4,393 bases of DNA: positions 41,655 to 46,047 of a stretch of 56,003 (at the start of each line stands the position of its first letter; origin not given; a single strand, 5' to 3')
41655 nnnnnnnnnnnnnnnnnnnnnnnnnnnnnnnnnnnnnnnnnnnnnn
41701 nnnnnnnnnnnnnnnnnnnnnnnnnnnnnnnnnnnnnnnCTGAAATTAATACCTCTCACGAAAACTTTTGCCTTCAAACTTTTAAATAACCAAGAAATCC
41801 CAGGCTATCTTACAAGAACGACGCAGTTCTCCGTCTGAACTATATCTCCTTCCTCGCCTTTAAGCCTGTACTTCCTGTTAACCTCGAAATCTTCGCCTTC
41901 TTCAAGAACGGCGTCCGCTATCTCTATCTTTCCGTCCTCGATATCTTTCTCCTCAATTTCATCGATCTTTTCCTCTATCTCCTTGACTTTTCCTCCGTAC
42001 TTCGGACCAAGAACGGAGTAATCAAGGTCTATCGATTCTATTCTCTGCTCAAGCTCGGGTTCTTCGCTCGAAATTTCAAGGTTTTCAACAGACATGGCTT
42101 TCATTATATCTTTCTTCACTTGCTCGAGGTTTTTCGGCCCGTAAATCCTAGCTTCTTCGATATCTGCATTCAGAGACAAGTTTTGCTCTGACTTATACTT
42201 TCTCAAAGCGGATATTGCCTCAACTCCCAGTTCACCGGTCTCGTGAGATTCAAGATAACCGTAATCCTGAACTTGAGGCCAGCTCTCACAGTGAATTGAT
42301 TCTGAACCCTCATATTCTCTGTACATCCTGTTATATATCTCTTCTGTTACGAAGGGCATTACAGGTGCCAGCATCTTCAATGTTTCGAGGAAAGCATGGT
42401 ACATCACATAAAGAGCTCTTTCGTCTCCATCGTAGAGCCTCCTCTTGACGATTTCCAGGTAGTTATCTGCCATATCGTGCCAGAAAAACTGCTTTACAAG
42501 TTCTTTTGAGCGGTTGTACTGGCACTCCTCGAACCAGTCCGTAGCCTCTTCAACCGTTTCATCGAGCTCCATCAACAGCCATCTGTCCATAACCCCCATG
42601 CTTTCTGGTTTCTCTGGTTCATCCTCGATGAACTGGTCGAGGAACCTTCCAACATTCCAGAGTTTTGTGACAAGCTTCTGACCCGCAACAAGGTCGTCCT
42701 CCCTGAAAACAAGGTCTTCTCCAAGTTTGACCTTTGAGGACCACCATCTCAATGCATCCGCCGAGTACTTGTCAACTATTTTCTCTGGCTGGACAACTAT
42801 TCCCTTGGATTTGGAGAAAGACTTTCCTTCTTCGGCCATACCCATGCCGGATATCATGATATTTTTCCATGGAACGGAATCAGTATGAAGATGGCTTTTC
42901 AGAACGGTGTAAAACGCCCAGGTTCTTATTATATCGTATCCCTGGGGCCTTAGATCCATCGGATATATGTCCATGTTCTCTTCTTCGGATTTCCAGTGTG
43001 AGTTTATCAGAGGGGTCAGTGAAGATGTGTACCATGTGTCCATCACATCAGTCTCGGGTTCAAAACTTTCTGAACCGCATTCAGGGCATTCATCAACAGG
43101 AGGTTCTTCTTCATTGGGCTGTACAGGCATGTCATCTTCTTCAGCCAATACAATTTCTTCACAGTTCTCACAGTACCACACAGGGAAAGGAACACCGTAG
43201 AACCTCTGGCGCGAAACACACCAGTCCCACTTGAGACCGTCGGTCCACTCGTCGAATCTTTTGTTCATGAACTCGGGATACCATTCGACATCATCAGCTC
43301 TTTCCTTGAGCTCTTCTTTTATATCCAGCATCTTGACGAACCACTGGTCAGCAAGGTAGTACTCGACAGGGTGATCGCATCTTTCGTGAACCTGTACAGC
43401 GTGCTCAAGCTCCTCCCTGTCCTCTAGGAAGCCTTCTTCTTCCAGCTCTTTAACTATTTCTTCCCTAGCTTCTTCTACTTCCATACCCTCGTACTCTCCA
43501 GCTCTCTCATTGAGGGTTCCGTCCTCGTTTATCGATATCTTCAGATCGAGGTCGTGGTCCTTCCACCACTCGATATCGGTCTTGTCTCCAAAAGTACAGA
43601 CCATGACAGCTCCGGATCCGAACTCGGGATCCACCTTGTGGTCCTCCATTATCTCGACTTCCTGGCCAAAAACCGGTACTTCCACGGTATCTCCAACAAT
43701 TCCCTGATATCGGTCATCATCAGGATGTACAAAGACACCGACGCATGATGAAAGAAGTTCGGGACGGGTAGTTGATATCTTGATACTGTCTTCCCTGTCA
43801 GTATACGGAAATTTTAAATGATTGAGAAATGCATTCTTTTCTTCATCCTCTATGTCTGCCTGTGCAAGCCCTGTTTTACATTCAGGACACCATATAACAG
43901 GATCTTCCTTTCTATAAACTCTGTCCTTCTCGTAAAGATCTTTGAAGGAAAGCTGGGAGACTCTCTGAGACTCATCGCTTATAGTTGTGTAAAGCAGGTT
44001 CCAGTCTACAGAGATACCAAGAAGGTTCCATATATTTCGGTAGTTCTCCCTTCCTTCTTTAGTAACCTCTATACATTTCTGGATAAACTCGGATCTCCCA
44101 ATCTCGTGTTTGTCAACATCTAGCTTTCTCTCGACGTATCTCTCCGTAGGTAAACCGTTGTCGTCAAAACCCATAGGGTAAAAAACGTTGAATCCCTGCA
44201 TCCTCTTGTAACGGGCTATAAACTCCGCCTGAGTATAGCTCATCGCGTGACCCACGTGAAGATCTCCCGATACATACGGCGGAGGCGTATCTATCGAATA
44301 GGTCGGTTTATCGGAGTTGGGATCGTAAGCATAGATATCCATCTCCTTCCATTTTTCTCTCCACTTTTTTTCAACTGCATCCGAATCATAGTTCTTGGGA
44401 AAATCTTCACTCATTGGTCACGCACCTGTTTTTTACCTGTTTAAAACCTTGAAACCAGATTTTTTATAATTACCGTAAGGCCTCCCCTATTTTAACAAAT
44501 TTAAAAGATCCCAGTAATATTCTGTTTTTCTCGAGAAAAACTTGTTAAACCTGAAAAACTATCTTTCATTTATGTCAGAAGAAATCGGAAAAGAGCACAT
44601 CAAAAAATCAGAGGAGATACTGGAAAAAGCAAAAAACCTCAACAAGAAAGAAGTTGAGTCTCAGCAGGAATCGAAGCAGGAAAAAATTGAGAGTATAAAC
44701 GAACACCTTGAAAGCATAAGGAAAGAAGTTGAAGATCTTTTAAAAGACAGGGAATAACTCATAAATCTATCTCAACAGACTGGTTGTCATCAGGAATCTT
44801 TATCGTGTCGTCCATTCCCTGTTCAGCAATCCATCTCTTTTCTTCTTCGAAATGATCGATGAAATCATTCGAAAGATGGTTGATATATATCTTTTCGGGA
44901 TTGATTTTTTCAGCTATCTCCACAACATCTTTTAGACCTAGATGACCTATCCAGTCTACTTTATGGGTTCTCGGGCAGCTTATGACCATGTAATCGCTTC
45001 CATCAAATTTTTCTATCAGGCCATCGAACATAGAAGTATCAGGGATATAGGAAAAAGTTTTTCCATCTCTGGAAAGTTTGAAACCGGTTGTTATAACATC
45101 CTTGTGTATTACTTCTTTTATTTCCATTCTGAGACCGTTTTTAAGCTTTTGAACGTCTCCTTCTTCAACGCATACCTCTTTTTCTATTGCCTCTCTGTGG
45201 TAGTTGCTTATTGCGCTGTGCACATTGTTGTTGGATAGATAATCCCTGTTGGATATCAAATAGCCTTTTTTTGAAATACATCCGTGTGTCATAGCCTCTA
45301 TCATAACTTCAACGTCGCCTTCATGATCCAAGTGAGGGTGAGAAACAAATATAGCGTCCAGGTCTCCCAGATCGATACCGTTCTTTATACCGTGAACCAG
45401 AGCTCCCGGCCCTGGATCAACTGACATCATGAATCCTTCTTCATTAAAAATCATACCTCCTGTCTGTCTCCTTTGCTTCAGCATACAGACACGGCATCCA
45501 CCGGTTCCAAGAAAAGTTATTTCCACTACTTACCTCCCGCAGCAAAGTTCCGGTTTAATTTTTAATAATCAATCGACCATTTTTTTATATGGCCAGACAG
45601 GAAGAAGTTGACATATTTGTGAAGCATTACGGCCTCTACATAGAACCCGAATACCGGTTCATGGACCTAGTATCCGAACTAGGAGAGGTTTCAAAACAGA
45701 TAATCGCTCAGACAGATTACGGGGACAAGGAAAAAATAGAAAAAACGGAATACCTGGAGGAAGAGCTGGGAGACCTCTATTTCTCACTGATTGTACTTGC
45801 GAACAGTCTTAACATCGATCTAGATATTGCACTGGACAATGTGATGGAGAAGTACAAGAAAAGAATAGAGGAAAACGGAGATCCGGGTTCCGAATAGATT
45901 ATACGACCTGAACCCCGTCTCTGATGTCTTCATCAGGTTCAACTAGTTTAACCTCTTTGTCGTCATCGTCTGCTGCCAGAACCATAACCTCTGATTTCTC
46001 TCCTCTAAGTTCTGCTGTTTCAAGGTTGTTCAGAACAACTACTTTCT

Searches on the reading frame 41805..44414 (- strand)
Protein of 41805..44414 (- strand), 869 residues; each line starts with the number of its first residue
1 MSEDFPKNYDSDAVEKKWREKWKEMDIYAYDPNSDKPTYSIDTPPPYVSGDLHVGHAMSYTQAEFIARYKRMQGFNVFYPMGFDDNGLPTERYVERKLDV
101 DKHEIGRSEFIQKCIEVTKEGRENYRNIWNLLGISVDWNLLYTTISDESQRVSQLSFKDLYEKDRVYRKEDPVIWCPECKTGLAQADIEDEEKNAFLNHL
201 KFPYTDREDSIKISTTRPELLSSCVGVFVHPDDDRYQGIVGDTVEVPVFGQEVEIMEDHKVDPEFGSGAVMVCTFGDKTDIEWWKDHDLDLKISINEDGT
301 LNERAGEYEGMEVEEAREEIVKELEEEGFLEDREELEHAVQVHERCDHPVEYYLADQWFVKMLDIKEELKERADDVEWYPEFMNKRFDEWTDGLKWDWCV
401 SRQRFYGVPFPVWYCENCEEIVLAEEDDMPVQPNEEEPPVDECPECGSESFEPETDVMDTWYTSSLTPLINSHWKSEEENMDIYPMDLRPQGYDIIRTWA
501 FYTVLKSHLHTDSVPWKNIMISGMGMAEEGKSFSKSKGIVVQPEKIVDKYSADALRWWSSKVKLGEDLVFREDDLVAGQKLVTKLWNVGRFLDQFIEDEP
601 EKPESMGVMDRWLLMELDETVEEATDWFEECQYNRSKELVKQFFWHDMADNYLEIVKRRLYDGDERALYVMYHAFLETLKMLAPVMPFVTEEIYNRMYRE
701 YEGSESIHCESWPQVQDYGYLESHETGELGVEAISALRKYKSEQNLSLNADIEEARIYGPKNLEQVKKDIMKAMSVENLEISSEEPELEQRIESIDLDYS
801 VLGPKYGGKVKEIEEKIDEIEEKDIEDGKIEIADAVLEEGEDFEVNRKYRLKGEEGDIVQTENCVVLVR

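Call 21: search_protein_families(library=pfam, proteins=[window:41805-44414:-], max_evalue=0.001)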
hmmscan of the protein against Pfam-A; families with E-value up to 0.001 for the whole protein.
window:41805-44414:- (869 aa): 4 families
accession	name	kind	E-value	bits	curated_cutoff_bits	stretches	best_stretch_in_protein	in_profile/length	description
PF00133.28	tRNA-synt_1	-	2.9e-96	323.2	22.7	1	18-568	2-411/414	tRNA synthetases class I (I, L, M and V)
PF08264.19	Anticodon_1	-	3.4e-35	121.5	25.1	1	610-753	1-145/148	Anticodon-binding domain of tRNA ligase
PF09334.17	tRNA-synt_1g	-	2.4e-26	92.9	20.1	2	41-189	3-136/391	tRNA synthetases class I (M)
PF13603.12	tRNA-synt_1_2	-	1.3e-05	25.2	25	1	241-301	86-146/185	Leucyl-tRNA synthetase, editing domain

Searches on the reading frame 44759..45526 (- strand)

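Call 21: search_protein_families(library=pfam, proteins=[window:44759-45526:-], max_evalue=0.001)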
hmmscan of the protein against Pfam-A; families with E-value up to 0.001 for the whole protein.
window:44759-45526:- (255 aa): 2 families
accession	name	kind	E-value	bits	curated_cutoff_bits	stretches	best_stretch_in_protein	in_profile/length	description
PF12706.13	Lactamase_B_2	-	5.1e-16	59.3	27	1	36-217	5-199/200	Beta-lactamase superfamily domain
PF00753.33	Lactamase_B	-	0.00013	22.4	22.7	1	36-76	20-64/196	Metallo-beta-lactamase superfamily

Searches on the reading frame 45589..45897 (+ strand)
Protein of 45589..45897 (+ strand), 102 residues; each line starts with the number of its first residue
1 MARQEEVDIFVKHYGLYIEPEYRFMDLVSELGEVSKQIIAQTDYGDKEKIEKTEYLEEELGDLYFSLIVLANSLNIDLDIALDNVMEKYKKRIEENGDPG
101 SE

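Call 21: search_protein_families(library=pfam, proteins=[window:45589-45897:+], max_evalue=0.001)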
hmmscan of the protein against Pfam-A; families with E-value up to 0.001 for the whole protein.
window:45589-45897:+ (102 aa): 2 families
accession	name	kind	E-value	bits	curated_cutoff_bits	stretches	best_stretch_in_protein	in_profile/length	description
PF03819.22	MazG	-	4.9e-09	36.8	22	1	27-93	10-70/74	MazG nucleotide pyrophosphohydrolase domain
PF12643.12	MazG-like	-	0.00036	21.2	27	1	39-96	27-73/85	MazG-like family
